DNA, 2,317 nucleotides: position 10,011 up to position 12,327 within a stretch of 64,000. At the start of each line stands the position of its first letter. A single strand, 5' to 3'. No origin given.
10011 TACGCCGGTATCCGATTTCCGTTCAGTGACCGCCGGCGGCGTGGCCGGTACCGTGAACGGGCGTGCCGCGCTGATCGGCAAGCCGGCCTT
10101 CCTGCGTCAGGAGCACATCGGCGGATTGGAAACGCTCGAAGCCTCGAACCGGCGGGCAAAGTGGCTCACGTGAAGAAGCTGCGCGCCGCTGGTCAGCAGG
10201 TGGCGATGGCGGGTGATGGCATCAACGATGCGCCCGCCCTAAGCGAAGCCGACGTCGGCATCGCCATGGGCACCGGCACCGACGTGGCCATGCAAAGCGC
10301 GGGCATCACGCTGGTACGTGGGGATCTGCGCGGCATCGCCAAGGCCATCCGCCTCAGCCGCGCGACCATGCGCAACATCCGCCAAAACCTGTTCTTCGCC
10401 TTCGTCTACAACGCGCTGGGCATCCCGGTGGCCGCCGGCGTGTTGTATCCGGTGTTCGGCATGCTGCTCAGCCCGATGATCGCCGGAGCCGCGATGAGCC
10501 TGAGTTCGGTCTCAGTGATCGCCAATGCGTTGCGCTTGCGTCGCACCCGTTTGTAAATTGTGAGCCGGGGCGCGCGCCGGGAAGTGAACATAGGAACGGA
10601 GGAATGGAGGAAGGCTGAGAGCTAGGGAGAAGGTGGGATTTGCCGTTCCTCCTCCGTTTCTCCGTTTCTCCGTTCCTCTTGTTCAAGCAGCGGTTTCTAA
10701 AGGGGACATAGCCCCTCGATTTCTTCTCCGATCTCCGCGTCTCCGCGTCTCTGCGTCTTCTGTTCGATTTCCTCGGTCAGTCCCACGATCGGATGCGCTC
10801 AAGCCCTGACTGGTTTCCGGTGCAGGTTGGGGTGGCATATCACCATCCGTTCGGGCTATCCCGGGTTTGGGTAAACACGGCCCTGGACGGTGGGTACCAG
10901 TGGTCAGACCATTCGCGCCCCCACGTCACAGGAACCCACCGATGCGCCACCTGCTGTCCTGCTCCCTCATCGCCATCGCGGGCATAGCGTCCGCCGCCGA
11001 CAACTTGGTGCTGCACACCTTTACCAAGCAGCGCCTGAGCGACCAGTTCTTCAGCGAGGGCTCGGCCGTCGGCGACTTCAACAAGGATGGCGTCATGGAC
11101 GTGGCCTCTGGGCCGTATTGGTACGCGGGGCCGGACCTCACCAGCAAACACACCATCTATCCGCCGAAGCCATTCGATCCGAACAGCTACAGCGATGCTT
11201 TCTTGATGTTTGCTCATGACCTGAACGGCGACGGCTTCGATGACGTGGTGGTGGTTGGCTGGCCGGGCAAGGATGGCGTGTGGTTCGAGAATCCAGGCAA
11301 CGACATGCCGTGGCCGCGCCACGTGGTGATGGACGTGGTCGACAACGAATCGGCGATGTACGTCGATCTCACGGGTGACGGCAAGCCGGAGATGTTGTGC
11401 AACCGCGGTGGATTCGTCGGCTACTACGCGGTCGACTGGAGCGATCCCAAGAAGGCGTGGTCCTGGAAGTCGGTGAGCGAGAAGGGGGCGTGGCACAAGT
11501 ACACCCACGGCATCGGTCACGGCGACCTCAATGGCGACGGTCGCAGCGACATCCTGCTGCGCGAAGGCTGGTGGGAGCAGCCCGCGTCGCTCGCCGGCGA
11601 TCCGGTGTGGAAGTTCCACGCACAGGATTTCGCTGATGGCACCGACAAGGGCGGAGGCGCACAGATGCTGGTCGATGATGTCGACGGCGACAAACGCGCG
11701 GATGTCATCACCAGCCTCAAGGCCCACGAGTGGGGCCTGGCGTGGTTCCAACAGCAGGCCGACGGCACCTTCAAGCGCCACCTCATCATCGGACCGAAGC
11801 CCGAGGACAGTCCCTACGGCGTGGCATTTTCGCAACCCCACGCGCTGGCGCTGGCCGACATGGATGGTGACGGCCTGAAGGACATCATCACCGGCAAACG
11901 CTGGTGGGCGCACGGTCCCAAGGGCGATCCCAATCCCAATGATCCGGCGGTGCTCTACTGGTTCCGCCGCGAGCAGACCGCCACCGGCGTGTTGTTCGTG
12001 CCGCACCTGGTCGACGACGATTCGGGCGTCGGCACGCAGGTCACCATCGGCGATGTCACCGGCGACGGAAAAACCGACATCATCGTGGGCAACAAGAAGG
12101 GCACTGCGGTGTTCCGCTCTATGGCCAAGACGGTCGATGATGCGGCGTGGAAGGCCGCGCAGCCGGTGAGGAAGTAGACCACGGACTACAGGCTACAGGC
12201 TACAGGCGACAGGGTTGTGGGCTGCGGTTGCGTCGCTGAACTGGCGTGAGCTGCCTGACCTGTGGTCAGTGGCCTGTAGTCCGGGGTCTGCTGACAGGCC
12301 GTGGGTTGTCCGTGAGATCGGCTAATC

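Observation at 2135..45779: Window-wide family of intergenic palindromes whose arms are locus-specific short tandem repeats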

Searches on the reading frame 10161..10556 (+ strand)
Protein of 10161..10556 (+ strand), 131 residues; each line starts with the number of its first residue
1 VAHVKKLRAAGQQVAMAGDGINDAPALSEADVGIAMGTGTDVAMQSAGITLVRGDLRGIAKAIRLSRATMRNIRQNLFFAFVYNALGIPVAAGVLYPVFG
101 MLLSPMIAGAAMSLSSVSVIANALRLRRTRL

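Call 68: search_protein_families(library=pfam, proteins=[window:10161-10556:+], max_evalue=0.001)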
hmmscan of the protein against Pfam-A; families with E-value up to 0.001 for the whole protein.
window:10161-10556:+ (131 aa): 2 families
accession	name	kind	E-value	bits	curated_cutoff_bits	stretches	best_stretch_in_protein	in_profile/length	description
PF08282.18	Hydrolase_3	-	8e-07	29.5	20.9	1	5-63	197-255/255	haloacid dehalogenase-like hydrolase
PF00702.32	Hydrolase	-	0.00051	20.9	26.4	1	4-31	164-191/191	haloacid dehalogenase-like hydrolase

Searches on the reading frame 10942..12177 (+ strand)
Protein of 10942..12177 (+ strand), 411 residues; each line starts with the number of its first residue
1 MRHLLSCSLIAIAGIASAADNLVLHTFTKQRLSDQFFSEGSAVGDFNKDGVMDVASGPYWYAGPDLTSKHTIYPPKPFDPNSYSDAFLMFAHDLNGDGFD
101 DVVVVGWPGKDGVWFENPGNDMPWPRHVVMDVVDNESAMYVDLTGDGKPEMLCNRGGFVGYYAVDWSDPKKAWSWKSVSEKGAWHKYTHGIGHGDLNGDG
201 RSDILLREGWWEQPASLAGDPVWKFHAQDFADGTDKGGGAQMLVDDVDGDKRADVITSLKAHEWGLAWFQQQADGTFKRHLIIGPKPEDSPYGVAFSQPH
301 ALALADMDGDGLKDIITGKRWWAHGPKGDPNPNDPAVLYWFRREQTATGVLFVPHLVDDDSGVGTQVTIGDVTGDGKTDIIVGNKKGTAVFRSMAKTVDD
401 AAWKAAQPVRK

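Call 68: search_protein_families(library=pfam, proteins=[window:10942-12177:+], max_evalue=0.001)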
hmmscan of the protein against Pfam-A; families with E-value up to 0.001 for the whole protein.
window:10942-12177:+ (411 aa): 2 families
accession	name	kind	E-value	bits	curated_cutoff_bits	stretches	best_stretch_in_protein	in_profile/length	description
PF01839.29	FG-GAP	-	6.6e-27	93.3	22.1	1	364-384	2-22/37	FG-GAP repeat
PF13517.12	FG-GAP_3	-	7.1e-27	94.2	26.9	4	246-316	1-60/61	FG-GAP-like repeat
